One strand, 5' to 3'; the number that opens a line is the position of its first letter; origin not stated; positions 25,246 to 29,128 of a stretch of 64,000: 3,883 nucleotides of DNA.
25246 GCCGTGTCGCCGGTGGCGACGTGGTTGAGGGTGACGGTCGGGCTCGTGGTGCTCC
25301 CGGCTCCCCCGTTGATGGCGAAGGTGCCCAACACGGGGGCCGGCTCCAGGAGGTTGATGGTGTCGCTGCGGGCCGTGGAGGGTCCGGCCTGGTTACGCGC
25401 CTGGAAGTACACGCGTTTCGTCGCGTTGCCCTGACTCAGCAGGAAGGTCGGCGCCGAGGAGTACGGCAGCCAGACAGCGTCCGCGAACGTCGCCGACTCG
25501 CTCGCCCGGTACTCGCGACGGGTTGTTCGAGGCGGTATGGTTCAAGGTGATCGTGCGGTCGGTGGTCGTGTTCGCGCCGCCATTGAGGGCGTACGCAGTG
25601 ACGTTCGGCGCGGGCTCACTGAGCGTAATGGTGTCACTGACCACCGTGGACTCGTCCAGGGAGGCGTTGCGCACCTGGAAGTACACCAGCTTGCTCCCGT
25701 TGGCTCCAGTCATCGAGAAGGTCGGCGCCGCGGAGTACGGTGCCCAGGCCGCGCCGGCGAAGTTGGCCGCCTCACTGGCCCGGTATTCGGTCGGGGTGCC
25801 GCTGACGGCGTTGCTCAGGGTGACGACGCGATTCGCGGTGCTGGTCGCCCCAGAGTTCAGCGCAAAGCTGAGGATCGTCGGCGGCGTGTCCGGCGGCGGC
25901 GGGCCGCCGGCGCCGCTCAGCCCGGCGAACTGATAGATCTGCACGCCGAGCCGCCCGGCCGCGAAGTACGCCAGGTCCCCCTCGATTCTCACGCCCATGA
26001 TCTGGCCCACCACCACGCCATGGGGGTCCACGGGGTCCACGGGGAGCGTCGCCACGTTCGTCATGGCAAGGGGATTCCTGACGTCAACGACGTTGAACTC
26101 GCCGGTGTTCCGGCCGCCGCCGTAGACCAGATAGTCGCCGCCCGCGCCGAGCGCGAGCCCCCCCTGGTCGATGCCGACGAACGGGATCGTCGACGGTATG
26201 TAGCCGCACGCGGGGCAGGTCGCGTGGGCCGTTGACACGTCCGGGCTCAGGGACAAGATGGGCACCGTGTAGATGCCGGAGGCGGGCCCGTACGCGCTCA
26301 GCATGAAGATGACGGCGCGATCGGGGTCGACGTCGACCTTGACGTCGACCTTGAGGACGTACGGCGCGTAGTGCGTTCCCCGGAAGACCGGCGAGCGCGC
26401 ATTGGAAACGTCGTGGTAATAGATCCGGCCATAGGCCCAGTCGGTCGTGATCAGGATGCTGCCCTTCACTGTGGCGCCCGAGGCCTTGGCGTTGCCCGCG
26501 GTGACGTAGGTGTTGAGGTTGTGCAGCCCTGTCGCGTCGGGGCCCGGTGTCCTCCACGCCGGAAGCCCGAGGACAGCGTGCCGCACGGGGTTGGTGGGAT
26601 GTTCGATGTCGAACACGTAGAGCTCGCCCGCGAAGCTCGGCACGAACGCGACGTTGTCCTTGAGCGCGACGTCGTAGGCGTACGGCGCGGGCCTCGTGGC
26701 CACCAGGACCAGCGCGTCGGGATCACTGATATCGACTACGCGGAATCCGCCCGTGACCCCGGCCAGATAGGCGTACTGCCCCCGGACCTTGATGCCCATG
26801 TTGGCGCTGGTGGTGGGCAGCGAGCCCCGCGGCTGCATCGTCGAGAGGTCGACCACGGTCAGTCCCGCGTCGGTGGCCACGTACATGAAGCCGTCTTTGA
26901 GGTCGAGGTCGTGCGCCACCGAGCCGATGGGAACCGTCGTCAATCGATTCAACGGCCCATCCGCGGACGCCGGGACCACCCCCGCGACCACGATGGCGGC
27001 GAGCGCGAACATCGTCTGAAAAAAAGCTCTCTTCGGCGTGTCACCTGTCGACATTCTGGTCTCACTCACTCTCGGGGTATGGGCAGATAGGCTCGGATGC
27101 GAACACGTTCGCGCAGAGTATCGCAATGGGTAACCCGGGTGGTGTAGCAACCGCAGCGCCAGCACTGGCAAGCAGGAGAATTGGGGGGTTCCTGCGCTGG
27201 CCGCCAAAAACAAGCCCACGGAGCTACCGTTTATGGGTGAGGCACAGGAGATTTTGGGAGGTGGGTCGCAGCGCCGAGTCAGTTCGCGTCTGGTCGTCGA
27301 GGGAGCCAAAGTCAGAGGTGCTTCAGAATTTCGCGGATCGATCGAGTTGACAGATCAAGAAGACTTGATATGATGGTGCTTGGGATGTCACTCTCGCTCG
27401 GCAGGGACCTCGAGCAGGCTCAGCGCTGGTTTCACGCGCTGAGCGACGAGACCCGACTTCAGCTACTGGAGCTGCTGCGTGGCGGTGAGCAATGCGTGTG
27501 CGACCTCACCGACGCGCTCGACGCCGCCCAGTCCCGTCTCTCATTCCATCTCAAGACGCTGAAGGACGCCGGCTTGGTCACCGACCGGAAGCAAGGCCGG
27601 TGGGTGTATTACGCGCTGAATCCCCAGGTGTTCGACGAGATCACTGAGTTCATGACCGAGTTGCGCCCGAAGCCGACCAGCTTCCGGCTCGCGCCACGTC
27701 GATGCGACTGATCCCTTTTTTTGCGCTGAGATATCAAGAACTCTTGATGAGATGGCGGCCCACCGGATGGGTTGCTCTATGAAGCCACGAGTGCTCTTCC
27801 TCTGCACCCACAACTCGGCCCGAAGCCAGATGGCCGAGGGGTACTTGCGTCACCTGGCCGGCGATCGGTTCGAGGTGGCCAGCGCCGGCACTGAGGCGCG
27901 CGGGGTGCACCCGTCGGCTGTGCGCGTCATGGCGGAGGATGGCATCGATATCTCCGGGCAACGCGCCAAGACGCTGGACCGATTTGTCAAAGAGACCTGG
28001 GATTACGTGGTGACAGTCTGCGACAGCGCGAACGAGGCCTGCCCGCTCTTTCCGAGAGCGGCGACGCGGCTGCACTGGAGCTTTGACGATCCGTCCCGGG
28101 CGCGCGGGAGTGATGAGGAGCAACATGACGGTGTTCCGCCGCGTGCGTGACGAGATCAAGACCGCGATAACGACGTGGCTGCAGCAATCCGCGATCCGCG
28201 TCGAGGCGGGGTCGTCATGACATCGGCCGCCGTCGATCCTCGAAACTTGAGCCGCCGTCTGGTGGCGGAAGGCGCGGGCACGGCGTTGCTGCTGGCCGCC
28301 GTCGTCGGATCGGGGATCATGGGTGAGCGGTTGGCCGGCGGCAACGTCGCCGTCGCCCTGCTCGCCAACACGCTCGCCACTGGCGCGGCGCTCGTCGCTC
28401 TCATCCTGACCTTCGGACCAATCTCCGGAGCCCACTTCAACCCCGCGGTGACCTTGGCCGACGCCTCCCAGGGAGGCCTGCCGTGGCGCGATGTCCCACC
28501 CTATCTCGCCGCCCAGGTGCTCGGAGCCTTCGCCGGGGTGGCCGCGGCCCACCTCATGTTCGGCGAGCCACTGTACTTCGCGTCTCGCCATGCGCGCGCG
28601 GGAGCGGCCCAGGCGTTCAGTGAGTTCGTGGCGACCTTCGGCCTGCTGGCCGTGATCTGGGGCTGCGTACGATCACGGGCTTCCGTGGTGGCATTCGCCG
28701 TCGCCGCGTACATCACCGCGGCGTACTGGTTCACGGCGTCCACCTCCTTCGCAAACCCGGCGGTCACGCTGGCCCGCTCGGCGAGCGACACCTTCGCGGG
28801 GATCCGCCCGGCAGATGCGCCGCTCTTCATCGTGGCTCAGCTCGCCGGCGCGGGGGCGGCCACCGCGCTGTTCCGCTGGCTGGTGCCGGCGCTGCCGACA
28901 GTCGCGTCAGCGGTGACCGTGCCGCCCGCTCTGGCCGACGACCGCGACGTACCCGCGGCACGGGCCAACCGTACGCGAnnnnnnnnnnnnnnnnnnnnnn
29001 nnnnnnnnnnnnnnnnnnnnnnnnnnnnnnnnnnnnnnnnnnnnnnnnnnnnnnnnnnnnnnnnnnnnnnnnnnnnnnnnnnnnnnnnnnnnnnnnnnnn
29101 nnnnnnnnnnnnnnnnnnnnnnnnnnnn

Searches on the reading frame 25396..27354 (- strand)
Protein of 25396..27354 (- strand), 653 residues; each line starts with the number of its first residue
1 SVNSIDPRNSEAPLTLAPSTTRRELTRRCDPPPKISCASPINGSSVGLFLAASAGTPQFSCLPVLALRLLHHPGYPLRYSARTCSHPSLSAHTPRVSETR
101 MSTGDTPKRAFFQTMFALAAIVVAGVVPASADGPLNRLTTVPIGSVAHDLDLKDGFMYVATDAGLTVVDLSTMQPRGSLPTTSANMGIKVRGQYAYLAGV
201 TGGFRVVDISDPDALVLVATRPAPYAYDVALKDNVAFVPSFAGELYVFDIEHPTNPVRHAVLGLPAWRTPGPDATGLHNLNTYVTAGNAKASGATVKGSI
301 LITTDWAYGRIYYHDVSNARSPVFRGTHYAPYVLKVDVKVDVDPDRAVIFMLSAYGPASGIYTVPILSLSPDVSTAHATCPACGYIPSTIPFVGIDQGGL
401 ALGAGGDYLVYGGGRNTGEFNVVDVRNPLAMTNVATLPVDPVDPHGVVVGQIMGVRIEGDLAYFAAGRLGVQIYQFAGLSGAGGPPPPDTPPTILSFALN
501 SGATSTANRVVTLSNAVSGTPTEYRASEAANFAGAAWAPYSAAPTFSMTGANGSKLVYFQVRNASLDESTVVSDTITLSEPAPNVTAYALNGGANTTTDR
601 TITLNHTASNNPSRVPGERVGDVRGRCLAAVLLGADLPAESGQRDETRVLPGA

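Call 30: search_protein_families(library=pfam, proteins=[window:25396-27354:-], max_evalue=0.0001)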
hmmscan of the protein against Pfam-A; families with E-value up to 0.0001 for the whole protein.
window:25396-27354:- (653 aa): 1 family
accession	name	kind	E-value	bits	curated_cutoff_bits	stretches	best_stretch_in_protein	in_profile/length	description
PF08309.17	LVIVD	-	1.8e-17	62.8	20.2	1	186-218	5-37/42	LVIVD repeat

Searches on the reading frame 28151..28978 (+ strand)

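Call 30: search_protein_families(library=pfam, proteins=[window:28151-28978:+], max_evalue=0.0001)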
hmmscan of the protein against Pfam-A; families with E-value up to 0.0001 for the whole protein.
window:28151-28978:+ (276 aa): 1 family
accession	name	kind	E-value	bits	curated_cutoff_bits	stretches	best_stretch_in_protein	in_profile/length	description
PF00230.25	MIP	-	5.2e-28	98.8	25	2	33-174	7-152/222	Major intrinsic protein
